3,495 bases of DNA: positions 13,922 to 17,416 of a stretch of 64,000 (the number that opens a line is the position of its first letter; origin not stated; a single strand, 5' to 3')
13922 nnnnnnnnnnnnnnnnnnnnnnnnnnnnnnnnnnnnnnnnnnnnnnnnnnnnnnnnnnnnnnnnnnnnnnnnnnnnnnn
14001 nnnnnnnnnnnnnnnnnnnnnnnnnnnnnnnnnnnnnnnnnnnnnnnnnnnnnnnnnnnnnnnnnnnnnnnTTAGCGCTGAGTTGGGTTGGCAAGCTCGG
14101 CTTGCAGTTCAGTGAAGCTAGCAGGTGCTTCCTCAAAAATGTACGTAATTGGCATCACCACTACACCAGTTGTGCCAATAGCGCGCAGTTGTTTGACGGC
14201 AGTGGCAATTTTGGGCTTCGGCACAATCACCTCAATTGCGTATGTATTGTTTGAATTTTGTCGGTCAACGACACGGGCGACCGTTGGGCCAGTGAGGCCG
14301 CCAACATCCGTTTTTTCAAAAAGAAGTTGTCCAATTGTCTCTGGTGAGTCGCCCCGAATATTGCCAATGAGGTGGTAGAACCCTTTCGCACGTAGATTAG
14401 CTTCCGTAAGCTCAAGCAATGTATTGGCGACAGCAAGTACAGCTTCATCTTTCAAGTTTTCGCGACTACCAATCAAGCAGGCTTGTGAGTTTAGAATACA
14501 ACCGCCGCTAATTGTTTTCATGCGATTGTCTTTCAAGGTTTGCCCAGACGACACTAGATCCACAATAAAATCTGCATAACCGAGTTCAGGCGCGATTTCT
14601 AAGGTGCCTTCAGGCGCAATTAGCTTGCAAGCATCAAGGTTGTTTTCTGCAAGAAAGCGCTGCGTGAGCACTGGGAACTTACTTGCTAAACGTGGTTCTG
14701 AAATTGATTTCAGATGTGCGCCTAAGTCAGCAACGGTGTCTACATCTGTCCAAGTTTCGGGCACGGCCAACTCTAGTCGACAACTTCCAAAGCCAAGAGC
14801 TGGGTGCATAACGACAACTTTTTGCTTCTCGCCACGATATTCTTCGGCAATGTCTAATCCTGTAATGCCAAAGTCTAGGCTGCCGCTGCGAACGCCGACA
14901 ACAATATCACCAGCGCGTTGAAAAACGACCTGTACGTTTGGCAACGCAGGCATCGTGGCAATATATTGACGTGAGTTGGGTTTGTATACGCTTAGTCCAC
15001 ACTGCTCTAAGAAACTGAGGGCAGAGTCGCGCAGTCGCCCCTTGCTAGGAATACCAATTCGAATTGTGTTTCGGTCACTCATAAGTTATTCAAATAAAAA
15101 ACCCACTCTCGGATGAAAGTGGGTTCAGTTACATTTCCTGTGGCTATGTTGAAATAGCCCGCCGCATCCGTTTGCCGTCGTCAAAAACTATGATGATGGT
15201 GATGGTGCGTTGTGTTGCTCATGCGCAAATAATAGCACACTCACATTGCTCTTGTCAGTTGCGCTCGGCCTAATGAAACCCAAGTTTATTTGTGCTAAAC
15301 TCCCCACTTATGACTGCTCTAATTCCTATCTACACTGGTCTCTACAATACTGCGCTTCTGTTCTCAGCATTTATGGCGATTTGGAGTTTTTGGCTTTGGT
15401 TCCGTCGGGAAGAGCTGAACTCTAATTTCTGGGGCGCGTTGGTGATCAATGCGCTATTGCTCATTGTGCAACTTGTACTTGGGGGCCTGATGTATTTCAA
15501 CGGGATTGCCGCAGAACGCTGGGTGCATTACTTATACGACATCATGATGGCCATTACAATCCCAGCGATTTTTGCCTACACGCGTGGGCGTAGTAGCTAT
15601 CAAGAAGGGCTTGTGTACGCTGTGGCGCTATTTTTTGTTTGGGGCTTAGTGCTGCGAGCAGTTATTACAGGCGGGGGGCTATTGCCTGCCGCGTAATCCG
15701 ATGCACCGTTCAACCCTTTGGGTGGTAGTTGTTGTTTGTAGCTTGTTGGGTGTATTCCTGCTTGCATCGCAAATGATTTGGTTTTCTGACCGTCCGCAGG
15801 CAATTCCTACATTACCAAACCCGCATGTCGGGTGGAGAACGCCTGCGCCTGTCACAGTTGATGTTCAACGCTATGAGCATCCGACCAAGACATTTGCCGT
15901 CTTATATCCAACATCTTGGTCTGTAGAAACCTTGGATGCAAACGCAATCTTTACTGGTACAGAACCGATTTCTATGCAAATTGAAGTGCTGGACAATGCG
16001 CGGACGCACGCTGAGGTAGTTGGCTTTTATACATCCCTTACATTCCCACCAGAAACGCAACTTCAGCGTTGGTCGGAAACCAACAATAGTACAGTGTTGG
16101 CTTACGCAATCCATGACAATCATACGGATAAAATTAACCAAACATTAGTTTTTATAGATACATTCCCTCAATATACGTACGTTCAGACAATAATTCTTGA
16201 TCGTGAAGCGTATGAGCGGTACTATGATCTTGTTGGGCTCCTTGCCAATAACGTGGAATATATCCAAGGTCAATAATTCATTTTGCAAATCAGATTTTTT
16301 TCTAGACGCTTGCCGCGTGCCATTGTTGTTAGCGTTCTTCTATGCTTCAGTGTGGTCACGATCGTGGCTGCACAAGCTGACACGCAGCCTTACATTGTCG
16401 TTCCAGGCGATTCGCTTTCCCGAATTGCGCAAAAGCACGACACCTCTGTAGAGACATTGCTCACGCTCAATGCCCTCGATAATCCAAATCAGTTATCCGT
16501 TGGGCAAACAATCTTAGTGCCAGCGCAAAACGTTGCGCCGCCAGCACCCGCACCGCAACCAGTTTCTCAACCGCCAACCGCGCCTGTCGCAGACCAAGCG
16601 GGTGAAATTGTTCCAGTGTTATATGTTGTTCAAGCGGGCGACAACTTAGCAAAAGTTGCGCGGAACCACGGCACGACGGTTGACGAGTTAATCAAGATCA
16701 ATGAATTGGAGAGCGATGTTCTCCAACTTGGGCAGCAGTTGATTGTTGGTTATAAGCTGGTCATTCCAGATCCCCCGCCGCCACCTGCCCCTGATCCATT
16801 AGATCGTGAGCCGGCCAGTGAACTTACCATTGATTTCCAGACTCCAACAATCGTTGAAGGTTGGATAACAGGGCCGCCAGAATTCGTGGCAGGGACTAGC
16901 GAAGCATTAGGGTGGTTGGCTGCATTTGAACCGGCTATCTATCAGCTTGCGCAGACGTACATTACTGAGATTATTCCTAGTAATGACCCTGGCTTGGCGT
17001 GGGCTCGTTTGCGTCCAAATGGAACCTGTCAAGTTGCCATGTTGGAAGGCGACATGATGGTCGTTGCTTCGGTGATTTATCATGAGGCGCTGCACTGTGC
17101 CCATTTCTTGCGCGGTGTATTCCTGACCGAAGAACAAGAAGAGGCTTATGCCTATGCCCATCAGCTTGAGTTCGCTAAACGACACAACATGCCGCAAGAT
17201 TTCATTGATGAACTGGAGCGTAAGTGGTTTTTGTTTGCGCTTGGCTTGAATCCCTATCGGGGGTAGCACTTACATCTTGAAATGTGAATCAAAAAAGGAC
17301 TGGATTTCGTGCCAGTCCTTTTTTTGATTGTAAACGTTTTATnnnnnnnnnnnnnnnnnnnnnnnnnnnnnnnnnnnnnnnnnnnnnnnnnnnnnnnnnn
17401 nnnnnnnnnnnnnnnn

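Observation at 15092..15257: His-codon leader peptide (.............) with terminator/antiterminator upstream of hisG, apparently on a leaderless transcript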

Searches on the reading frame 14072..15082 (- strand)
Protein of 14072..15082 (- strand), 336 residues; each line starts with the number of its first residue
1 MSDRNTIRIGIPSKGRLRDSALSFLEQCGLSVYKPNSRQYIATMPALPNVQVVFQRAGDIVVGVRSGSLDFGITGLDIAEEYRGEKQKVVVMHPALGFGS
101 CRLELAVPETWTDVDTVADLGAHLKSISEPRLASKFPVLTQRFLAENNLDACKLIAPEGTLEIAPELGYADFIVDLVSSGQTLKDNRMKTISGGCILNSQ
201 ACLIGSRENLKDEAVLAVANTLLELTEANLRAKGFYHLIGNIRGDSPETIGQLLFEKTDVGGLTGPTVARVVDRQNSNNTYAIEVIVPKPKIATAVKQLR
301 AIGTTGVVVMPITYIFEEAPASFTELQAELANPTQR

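Call 7: search_protein_families(library=ncbifam, proteins=[window:14072-15082:-])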
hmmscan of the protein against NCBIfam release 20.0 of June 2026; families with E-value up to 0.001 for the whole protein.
window:14072-15082:- (336 aa): 2 families
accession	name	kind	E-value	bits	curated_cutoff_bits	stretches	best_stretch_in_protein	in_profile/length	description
TIGR00070.1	hisG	equivalog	7.1e-51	172.7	75.75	1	7-204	1-182/183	ATP phosphoribosyltransferase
TIGR03455.1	HisG_C-term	equivalog_domain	4.6e-12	46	40.05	1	210-315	5-99/100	ATP phosphoribosyltransferase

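Call 8: find_related_loci(query=window:14072-15082:-, collection=genome_contigs, flank=2000)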
Query window:14072-15082:- (336 aa) in genome_contigs; peptide patterns used: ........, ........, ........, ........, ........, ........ (x = any residue, [..] = any of these).
91 stretches matched a pattern; 3 encode a relative of the query (tblastn E <= 1e-3); 3 distinct loci.
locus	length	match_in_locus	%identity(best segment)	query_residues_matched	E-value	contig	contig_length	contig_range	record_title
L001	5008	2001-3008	92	1-336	0e+0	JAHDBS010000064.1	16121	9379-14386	MAG: Anaerolineales bacterium isolate MAG-116 RZ_10314, whole genome shotgun sequence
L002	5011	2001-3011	79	1-336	0e+0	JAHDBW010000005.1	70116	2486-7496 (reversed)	MAG: Anaerolineales bacterium isolate MAG-12 RZ_1066, whole genome shotgun sequence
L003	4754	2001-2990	48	2-326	1e-99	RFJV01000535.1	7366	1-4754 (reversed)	MAG: Chloroflexi bacterium isolate J111 k99_607235, whole genome shotgun sequence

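Call 13: find_homologous_proteins(query=window:14072-15082:-, max_evalue=1e-40)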
Query window:14072-15082:- (336 aa): 2389 proteins with E <= 1e-40 among 5979 candidates; the best 120 are listed.
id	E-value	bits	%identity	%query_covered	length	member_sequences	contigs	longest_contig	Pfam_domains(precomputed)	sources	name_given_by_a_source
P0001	5.7e-217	737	100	100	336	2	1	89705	PF01634.24,PF08029.17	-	-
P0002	4.9e-172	590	79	100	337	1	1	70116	PF01634.24,PF08029.17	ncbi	-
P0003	2.2e-120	420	60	97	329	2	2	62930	PF01634.24,PF08029.17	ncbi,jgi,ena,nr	ncbi:MAG TPA: ATP phosphoribosyltransferase [Anaerolineales bacterium]|nr:ATP phosphoribosyltransfer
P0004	5.4e-114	399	56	96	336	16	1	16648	PF01634.24,PF08029.17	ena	-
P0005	3.2e-112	393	57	96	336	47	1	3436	PF01634.24,PF08029.17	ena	-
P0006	4.6e-112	393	54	99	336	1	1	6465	PF01634.24,PF08029.17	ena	-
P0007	9.1e-111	389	56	96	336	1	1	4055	PF01634.24,PF08029.17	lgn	-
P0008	2.5e-109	384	55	98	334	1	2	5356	PF01634.24,PF08029.17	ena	-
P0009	1.1e-108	382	54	99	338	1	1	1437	PF01634.24,PF08029.17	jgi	jgi:ATP phosphoribosyltransferase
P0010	9.4e-108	379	55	96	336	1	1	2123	PF01634.24,PF08029.17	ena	-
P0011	2.3e-107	377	54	98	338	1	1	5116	PF01634.24,PF08029.17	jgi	-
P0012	2.5e-107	377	55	96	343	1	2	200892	PF01634.24,PF08029.17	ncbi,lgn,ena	-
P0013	3.5e-107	377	55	97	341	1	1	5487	PF01634.24,PF08029.17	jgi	jgi:ATP phosphoribosyltransferase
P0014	4.8e-106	373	53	97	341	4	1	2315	PF01634.24,PF08029.17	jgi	jgi:ATP phosphoribosyltransferase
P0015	4.9e-106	373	54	97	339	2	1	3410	PF01634.24,PF08029.17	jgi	-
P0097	8.9e-102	359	52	97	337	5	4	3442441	PF01634.24,PF08029.17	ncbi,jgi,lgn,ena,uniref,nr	ncbi:MAG TPA: ATP phosphoribosyltransferase [Anaerolinea thermolimosa]|uniref:ATP phosphoribosyltran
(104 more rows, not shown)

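Call 15: find_related_loci(query=A1, collection=metagenome_contigs, flank=1500)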
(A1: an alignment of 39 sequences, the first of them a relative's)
Query A1 (336 aa) in metagenome_contigs; peptide patterns used: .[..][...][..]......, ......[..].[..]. (x = any residue, [..] = any of these).
600 stretches matched a pattern (row limit reached: there are more); 546 encode a relative of the query (tblastn E <= 1e-3); the best 80 are kept; 80 distinct loci.
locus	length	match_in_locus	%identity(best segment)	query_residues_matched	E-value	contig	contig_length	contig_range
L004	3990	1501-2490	55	3-330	2e-120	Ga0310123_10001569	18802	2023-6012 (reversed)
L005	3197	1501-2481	56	3-327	3e-122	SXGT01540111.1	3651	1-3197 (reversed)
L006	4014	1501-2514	53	1-328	8e-115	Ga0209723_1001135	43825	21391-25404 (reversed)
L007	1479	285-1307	53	1-335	1e-123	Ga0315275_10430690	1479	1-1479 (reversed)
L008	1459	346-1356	52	1-326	1e-122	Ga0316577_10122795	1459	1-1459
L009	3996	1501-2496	52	1-326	5e-113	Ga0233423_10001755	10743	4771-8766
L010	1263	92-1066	54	7-330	1e-122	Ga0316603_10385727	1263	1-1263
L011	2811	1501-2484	54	1-326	4e-112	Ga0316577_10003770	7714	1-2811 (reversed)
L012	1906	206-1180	52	7-330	1e-117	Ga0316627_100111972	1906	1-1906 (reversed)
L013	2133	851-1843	53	1-330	1e-115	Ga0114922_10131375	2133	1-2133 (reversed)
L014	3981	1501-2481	52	1-326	6e-110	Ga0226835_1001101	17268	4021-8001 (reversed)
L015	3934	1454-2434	50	6-332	5e-110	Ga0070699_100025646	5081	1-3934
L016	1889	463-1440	52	4-326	3e-116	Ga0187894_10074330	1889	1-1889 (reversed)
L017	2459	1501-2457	52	6-324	2e-110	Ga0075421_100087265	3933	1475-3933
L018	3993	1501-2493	51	1-330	6e-109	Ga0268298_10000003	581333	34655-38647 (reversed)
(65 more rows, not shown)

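Call 35: find_encoding_contigs(protein=P0003, flank=1500, max_places=2)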
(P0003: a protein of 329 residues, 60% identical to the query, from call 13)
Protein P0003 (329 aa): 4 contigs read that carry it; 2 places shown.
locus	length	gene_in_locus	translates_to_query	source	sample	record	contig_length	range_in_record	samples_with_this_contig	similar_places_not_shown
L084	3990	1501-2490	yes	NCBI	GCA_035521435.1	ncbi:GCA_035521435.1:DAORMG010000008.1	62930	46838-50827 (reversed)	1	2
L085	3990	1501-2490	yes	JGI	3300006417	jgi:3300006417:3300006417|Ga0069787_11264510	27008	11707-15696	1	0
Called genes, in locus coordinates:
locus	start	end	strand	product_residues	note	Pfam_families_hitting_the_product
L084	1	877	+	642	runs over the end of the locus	PF13231:PMT_2 (weak)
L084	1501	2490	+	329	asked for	PF01634:HisG, PF08029:HisG_C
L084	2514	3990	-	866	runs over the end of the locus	PF13426:PAS_9 (weak), PF00989:PAS, PF08448:PAS_4, PF13188:PAS_8 (weak), PF13426:PAS_9, PF00512:HisKA, PF02518:HATPase_c, PF00072:Response_reg, +2 more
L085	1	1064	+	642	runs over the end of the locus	PF13231:PMT_2 (weak)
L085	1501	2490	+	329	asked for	PF01634:HisG, PF08029:HisG_C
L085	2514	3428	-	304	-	PF02518:HATPase_c, PF00072:Response_reg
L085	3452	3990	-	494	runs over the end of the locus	-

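Call 36: find_encoding_contigs(protein=P0097, flank=1500, max_places=2)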
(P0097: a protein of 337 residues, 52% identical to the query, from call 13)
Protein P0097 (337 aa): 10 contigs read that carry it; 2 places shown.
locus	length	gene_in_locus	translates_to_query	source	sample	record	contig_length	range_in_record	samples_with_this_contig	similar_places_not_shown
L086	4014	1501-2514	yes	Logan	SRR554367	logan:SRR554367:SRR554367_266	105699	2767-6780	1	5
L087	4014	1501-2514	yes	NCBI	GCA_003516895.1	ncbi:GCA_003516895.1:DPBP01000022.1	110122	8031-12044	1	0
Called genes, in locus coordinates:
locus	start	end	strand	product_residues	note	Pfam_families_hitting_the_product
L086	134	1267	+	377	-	PF02163:Peptidase_M50, PF00571:CBS (faint)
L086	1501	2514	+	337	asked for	PF01634:HisG, PF08029:HisG_C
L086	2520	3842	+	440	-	PF00815:Histidinol_dh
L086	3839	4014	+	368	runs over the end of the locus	PF00155:Aminotran_1_2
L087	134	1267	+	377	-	PF02163:Peptidase_M50, PF00571:CBS (faint)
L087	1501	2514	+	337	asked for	PF01634:HisG, PF08029:HisG_C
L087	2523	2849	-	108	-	-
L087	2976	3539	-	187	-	-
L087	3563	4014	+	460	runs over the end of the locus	PF00155:Aminotran_1_2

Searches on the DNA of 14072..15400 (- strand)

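Call 6: search_rna_families(source=window, start=15000, end=15400, threshold=evalue, max_evalue=10, show_alignments=3)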
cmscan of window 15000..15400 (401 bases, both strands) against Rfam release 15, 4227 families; matches with E-value up to 10: 6.
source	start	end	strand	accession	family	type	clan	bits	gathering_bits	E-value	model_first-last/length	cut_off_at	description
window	15079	15159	-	RF02620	BSnc119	Gene; sRNA;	-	19.4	115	0.4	1-90/90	no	Brucella sRNA 119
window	15086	15141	-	RF02362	Yfr10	Gene; sRNA;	-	17.8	43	4.3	1-78/78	no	Cyanobacterial functional RNA 10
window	15088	15131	+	RF01359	CRISPR-DR46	Gene; CRISPR;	-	16.5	50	7.8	1-38/38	no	CRISPR RNA direct repeat element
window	15036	15130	+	RF00443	SNORA27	Gene; snRNA; snoRNA; HACA-box;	CL00032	15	64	3.8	1-127/127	no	Small nucleolar RNA SNORA27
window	15057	15131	+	RF00116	C0465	Gene; sRNA;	-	14.5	40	6.2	1-78/78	no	C0465 RNA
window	15149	15188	-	RF01642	ceN54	Gene; snRNA; snoRNA; CD-box;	-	13.3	60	4.7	1-68/68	no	Caenorhabditis snoRNA ceN54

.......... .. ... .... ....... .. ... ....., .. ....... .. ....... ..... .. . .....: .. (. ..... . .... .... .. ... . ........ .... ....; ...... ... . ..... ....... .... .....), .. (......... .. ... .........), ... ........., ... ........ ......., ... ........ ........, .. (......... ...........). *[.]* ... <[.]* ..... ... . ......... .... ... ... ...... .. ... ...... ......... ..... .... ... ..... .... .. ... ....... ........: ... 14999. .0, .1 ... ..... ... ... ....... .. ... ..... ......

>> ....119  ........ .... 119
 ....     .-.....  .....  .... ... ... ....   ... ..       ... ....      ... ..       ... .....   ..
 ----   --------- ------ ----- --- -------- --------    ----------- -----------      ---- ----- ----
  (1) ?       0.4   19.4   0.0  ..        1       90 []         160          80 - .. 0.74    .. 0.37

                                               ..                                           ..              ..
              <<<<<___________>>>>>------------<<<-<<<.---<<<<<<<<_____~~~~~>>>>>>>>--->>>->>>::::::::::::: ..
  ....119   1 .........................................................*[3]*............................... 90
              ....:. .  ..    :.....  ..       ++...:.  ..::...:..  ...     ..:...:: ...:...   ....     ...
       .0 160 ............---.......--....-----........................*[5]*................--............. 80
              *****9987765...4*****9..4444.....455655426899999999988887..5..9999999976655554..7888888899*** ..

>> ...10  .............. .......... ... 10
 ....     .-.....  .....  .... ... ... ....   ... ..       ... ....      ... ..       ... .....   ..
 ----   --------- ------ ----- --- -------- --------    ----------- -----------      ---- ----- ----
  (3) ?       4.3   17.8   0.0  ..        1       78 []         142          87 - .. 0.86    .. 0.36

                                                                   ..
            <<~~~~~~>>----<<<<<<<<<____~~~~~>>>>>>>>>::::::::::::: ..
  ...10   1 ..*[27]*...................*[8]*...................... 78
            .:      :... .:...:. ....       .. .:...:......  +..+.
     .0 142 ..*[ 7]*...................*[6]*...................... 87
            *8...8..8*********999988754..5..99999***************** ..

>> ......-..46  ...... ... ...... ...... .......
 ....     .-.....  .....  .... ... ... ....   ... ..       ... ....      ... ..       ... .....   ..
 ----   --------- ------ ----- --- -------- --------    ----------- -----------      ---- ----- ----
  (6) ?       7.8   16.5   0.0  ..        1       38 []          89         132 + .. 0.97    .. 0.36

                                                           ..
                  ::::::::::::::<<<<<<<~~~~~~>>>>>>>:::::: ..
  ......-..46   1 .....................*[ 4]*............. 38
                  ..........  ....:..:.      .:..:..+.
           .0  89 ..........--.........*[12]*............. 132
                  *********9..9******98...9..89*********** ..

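Call 34: search_rna_families(sources=[L001, L002, L004, L011, L015, L017, L018, L021, L024, L025, L027, L030, L032, L033, L053, L056, L062, L069, L074, L081], threshold=gathering)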
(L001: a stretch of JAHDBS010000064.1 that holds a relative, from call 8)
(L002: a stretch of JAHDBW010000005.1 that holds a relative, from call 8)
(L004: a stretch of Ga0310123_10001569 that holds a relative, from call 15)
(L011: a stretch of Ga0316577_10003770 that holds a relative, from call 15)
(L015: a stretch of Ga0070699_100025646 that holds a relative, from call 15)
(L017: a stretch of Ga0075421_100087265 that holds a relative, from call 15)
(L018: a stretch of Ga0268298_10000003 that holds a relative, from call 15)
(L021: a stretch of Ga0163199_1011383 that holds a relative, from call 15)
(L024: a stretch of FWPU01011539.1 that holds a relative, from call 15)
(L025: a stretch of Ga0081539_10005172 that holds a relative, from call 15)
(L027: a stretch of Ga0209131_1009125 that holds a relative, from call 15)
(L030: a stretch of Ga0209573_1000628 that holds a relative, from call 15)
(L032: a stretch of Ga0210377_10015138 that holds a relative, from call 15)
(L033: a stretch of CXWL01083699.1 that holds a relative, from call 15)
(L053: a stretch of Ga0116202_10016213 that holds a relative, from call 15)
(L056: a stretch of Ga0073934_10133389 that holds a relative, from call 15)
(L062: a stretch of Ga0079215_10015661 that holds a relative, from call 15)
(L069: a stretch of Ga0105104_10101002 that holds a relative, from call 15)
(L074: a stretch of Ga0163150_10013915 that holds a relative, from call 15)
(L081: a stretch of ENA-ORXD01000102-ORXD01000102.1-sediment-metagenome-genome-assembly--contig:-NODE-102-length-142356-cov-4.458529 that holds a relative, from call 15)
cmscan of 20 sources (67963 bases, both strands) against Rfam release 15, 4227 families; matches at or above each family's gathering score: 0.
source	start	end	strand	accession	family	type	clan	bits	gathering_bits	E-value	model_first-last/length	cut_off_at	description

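Call 68: build_rna_model(alignment_id=A5)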
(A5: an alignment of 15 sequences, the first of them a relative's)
Model R1 built from alignment A5 (15 sequences, 173 columns); structure: RNAalifold consensus: no base pair, so sequence only.
model positions 130; base pairs 0; branch points 0; effective number of sequences 7.35; information 0.447 bits per position. No base pairs: searches with it score sequence only.

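Call 69: search_with_rna_model(model_id=R1, source=window, max_evalue=10, filters=off, show_alignments=2)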
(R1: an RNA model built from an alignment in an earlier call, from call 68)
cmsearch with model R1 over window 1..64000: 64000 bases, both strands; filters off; matches with E-value up to 10: 11.
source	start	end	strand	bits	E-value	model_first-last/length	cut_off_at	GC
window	15093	15216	-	12.9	0.0048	13-129/130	-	0.45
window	752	776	-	4.9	1.5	14-38/130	-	0.48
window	39942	39989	-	4.7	1.8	67-116/130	-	0.56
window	9271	9321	+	3.6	3.9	19-66/130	-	0.53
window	34577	34598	-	3.3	4.6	13-34/130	-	0.5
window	51034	51064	+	3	6.1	15-45/130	-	0.52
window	58339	58383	-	2.9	6.3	10-54/130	-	0.51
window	9993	10040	+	2.8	6.7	41-84/130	-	0.42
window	29321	29349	+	2.7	7.6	100-128/130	-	0.52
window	59782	59799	-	2.6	7.7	20-37/130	-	0.39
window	17778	17807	+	2.6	7.8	40-69/130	-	0.5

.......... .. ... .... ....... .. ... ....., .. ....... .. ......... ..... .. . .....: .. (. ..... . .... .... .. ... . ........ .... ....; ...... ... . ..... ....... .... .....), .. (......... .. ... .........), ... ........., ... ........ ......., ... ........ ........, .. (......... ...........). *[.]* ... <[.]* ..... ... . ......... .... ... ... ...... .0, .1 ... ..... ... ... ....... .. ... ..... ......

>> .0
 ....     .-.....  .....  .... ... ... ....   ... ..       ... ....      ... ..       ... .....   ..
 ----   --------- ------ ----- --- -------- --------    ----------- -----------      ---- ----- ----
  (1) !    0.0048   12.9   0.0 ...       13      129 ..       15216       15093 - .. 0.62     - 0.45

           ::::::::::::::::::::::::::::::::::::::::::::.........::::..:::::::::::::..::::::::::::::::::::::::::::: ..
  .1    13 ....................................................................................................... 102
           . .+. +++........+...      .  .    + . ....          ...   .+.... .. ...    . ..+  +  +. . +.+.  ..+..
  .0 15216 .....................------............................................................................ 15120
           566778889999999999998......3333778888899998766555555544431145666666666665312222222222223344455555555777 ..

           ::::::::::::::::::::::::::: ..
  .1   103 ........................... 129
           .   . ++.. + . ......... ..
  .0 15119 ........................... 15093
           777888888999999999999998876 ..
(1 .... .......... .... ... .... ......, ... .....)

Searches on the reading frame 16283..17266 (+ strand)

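Call 40: search_protein_families(library=pfam, proteins=[window:16283-17266:+], max_evalue=0.00001)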
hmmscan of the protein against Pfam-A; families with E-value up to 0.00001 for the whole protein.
window:16283-17266:+ (327 aa): 2 families
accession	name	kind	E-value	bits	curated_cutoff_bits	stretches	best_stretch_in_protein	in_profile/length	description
PF01476.26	LysM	-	5.4e-29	100.3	20.9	2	37-80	1-43/43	LysM domain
PF23473.1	LysM3_LYK4_5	-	9.4e-07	29.3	29.3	0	37-80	5-47/48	LYK4/5 LysM3 domain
